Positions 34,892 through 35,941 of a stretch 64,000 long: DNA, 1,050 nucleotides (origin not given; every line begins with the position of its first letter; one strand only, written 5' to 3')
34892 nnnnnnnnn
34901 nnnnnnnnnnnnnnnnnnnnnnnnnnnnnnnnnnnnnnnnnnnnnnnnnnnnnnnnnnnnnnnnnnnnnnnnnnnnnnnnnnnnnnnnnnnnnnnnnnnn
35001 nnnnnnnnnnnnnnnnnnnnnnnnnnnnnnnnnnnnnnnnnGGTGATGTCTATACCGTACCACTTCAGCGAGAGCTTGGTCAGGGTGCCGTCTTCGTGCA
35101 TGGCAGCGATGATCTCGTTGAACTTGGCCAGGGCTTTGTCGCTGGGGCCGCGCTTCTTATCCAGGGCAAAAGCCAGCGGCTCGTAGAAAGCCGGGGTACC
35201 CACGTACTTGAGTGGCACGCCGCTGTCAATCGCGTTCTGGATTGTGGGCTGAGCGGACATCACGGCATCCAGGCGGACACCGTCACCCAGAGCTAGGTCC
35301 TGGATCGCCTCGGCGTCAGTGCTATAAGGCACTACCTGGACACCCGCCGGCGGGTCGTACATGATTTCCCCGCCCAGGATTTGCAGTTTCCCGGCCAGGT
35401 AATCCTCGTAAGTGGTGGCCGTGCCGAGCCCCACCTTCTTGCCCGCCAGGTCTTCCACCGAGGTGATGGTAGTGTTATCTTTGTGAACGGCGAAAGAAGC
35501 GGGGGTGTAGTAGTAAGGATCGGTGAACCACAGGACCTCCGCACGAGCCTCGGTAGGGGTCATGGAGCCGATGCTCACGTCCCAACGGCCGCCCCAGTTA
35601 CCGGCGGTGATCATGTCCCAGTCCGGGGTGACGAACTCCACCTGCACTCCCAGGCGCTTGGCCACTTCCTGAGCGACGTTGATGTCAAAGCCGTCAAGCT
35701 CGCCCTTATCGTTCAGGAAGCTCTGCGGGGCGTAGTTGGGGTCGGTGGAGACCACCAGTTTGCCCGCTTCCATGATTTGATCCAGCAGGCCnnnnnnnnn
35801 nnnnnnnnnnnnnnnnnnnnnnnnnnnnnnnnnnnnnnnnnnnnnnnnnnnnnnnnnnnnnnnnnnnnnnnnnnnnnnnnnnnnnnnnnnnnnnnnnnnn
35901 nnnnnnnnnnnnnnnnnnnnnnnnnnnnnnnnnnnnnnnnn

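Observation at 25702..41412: One-strand uptake supercluster mixing two ABC importer families, with accessory domains on nearly every external component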

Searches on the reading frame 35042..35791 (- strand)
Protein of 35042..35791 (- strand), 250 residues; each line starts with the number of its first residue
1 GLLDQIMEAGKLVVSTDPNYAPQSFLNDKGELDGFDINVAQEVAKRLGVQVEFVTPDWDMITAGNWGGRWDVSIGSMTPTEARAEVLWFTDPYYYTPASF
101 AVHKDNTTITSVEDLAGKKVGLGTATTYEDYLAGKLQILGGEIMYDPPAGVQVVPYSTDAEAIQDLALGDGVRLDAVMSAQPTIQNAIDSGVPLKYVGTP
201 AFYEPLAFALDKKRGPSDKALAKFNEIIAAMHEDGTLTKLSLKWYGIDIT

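Call 69: search_solved_structures(query=window:35042-35791:-, max_evalue=1e-15, show_alignments=3)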
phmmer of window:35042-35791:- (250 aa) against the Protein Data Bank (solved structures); distinct sequences matched with E-value up to 1e-15: 33.
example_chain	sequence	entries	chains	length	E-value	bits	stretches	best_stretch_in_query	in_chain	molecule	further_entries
4zv1_A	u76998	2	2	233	1.9e-31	112.9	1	10-246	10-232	AncQR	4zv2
6h30_A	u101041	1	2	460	1.4e-28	103.5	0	13-249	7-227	Glutamine ABC transporter permease and substrate binding protein protein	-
5t0w_A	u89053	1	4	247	5.4e-28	101.5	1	2-246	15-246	AncCDT-1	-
5tuj_C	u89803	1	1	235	6.7e-28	101.2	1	2-245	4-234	Ancestral protein CDT-Anc1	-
9d5w_A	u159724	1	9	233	2.2e-24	89.7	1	9-249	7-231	Amino acid ABC transporter, periplasmic amino acid-binding portion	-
2yln_A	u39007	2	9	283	3e-22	82.7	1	2-249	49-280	PUTATIVE ABC TRANSPORTER, PERIPLASMIC BINDING PROTEIN, AMINO ACID | ABC TRANSPORTER, PERIPLASMIC BINDING PROTEIN, AMINO ACID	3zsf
2m8c_A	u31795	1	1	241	1.6e-21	80.3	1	13-249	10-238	Cationic amino acid ABC transporter, periplasmic binding protein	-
3hv1_A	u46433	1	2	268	2.2e-21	79.9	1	10-249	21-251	Polar amino acid ABC uptake transporter substrate binding protein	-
3vv5_A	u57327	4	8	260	3.9e-21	79.1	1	4-249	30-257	Amino acid ABC transporter, binding protein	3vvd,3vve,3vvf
1hpb_P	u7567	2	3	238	4.3e-21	78.9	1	11-249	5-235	HISTIDINE-BINDING PROTEIN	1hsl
3i6v_A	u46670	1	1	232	9.2e-21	77.8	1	14-248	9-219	periplasmic His/Glu/Gln/Arg/opine family-binding protein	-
2iee_A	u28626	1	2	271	1.1e-19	74.3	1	4-245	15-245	Probable ABC transporter extracellular-binding protein yckB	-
4oen_A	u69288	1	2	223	9.7e-19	71.2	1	10-243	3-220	Second substrate binding domain of putative amino acid ABC transporter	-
5ot8_A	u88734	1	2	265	1.1e-18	71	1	11-249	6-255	Nopaline-binding periplasmic protein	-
4p0i_A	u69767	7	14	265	2.9e-18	69.7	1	11-249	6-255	Nopaline-binding periplasmic protein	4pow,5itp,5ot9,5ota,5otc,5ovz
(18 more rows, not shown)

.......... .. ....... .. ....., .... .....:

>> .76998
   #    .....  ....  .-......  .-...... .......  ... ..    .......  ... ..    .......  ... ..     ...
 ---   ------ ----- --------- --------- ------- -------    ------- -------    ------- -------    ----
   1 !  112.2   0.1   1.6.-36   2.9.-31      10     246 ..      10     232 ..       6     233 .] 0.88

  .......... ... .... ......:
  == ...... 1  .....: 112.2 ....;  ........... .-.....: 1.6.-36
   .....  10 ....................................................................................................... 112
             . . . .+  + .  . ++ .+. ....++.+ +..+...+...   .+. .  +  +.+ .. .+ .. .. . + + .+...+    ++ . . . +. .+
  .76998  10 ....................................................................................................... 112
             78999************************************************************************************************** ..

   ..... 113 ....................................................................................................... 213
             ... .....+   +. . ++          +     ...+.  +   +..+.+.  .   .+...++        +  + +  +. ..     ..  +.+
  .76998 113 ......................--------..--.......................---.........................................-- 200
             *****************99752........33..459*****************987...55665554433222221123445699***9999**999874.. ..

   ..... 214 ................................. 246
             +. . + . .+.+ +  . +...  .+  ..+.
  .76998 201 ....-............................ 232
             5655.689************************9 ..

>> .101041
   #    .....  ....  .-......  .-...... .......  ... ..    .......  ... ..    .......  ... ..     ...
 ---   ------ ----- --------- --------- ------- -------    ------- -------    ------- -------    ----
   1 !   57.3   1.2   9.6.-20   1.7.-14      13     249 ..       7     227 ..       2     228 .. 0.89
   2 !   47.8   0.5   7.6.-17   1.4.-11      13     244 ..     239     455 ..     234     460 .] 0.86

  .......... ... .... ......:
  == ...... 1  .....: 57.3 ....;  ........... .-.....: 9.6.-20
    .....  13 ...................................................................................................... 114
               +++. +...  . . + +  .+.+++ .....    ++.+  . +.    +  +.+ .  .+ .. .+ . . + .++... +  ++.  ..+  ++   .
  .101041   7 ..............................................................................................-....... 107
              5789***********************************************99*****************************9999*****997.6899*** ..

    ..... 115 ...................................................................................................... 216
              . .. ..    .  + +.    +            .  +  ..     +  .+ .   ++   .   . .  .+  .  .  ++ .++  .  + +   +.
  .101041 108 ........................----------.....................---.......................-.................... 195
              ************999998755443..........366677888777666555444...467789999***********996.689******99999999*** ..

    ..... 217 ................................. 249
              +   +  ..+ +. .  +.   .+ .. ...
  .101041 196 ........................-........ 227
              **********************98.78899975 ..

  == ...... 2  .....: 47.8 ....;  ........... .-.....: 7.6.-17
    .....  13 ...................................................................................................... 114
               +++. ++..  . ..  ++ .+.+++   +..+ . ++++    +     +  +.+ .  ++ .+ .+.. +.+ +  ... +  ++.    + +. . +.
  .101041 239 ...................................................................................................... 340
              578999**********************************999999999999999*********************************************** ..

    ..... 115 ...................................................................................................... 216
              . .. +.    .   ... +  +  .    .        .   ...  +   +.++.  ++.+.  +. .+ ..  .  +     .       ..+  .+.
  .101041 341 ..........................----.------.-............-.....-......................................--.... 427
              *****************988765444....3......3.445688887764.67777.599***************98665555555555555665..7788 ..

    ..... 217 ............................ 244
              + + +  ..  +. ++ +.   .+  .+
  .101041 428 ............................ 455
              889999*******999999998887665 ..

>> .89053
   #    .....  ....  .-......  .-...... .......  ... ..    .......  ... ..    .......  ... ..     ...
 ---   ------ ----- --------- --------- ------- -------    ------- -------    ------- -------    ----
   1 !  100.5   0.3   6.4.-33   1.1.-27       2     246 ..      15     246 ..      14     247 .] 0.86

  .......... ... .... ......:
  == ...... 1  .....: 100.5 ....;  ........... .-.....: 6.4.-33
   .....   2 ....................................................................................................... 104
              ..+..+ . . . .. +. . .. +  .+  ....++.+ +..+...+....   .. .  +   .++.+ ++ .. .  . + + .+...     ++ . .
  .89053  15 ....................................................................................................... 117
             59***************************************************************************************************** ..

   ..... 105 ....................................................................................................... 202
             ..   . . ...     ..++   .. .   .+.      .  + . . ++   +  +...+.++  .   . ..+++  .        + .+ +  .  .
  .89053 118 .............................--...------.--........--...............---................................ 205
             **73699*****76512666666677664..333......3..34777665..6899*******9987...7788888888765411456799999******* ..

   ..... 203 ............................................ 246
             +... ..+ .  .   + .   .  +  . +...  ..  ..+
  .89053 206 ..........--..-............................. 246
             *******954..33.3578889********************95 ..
